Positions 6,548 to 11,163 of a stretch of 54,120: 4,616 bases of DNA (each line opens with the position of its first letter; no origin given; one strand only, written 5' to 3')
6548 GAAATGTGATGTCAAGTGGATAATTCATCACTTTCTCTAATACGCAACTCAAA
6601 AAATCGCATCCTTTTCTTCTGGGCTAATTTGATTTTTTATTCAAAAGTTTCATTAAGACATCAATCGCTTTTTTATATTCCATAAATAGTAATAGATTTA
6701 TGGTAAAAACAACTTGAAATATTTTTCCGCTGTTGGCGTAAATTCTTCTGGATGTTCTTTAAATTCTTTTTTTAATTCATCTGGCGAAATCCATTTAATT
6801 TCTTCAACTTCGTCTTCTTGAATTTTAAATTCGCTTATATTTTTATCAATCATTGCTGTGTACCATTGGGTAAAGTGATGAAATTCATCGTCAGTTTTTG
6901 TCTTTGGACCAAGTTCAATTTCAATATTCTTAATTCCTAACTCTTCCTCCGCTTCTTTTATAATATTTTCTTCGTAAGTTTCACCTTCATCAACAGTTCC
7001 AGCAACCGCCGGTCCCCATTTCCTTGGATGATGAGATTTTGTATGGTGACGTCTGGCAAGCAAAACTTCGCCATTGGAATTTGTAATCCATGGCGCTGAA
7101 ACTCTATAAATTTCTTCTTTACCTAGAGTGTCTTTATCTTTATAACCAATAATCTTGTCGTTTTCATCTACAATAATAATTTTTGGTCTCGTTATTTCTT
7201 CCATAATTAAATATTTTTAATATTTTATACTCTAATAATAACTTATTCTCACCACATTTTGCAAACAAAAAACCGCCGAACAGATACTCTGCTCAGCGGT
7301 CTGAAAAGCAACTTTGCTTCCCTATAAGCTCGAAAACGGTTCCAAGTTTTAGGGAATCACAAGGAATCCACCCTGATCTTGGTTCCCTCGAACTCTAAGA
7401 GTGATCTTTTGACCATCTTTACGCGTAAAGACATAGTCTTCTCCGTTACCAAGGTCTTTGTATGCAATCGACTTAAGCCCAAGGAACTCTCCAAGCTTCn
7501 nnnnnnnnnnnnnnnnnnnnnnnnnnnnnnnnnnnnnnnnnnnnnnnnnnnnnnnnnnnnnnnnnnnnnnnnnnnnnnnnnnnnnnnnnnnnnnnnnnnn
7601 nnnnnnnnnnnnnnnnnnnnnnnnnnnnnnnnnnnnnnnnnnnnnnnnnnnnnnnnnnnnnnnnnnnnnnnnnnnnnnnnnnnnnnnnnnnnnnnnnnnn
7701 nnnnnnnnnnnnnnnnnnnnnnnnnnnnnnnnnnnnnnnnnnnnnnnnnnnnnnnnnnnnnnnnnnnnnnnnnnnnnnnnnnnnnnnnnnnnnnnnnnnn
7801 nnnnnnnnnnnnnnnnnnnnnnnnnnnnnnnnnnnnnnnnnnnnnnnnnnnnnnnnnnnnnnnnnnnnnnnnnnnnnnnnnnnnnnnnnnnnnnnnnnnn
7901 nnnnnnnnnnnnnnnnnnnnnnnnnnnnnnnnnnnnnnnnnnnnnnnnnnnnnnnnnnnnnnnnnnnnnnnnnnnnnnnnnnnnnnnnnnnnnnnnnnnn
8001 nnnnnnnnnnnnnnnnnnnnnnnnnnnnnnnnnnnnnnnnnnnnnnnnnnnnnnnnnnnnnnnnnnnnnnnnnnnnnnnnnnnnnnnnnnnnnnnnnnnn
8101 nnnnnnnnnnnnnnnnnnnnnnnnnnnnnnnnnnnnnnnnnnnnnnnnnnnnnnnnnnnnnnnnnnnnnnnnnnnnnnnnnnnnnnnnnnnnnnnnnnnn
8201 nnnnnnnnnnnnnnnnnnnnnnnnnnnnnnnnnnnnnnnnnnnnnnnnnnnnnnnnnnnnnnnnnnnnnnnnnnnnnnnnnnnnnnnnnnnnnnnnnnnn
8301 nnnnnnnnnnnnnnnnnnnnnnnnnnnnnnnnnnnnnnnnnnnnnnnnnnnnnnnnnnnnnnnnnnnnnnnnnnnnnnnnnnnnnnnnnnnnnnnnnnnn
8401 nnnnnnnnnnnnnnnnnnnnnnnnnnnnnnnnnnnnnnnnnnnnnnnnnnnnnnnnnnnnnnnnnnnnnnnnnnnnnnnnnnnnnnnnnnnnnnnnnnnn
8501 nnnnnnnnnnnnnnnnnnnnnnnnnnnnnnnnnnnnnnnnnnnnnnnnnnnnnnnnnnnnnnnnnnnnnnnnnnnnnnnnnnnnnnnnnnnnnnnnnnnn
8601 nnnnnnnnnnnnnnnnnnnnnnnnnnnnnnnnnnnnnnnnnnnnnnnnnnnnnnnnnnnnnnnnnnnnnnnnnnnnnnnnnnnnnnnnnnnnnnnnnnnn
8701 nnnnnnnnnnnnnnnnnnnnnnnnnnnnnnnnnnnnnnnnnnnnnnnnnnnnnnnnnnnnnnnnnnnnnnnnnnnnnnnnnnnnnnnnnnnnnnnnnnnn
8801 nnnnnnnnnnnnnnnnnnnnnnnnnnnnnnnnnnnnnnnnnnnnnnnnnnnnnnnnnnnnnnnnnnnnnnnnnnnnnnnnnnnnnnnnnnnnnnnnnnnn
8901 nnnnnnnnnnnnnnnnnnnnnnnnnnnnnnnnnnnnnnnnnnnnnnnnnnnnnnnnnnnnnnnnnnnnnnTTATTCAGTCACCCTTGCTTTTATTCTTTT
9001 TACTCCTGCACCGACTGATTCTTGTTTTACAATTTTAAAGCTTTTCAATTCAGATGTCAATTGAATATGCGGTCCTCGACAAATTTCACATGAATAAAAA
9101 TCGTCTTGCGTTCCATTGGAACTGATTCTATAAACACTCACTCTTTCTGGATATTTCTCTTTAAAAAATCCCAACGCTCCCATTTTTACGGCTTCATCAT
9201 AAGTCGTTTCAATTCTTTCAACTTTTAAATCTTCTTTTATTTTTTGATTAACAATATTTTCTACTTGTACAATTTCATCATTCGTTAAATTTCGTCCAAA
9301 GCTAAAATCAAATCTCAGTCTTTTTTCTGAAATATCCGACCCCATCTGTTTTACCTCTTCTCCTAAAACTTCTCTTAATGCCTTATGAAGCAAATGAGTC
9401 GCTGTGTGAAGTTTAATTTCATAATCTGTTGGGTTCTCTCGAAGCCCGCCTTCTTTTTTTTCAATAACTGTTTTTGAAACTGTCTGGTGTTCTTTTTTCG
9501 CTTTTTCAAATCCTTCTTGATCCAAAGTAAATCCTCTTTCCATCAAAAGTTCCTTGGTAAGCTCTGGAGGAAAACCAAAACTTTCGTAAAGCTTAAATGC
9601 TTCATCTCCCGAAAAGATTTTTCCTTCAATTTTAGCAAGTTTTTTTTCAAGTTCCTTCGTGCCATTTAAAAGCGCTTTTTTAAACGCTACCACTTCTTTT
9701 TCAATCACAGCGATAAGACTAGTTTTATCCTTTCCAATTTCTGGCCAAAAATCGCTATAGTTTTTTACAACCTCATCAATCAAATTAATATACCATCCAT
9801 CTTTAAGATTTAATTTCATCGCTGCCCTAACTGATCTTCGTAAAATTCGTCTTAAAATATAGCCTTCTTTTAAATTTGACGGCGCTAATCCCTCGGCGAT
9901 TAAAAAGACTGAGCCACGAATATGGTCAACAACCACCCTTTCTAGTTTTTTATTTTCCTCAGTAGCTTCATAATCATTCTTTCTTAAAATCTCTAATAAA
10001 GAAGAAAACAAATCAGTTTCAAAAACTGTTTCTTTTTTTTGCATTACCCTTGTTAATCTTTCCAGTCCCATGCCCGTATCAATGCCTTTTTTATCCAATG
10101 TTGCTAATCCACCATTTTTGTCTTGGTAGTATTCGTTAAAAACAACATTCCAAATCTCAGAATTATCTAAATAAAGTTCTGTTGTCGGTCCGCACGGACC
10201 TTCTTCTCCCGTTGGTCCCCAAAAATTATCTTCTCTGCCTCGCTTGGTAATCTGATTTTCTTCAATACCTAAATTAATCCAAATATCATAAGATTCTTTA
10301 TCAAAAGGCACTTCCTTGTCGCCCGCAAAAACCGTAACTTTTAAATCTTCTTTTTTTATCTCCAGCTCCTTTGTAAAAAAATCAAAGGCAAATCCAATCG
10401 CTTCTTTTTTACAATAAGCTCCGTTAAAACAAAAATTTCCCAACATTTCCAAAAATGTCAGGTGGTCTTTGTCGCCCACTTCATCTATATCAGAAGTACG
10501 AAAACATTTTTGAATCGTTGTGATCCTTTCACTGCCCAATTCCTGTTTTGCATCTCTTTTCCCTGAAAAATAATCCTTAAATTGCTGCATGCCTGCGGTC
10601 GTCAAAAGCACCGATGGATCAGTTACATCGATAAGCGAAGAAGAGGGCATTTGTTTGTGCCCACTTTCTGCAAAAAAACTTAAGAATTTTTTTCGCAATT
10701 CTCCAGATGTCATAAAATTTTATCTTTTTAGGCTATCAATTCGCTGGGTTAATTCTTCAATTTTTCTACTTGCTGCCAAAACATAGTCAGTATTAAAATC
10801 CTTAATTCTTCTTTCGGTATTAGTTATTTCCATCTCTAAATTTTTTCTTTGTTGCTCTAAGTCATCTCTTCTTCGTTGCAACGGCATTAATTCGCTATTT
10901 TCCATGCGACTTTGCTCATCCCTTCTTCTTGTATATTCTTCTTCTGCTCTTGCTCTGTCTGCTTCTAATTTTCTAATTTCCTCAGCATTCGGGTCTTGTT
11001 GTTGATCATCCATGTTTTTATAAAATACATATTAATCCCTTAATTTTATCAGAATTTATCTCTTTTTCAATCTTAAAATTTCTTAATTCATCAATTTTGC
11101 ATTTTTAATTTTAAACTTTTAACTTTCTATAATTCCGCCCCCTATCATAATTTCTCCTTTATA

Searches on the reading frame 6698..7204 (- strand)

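Call 15: search_protein_families(library=pfam, proteins=[window:6698-7204:-])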
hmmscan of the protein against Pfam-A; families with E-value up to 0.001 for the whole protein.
window:6698-7204:- (168 aa): 2 families
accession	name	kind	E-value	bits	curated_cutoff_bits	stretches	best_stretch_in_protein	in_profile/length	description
PF00293.34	NUDIX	-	2.8e-21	76.3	21.1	1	35-157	6-132/134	NUDIX domain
PF14815.12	NUDIX_4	-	0.0001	22.5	35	1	39-146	4-100/113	NUDIX domain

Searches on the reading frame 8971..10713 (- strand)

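Call 15: search_protein_families(library=pfam, proteins=[window:8971-10713:-])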
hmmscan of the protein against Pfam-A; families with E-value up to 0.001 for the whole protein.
window:8971-10713:- (580 aa): 2 families
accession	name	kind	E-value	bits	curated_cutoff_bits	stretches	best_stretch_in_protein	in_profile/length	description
PF01411.24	tRNA-synt_2c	-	9.9e-122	407.7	30.3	1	5-424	1-437/552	tRNA synthetases class II (A)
PF07973.19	tRNA_SAD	-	1.2e-11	44.8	24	1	525-574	1-43/44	Threonyl and Alanyl tRNA synthetase second additional domain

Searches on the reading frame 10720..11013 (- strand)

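Call 15: search_protein_families(library=pfam, proteins=[window:10720-11013:-])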
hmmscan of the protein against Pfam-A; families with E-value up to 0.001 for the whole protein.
window:10720-11013:- (97 aa): 1 family
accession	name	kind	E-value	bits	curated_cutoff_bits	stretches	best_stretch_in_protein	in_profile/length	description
PF05837.17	CENP-H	-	0.001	19.4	29.9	1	34-97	76-138/202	Centromere protein H (CENP-H)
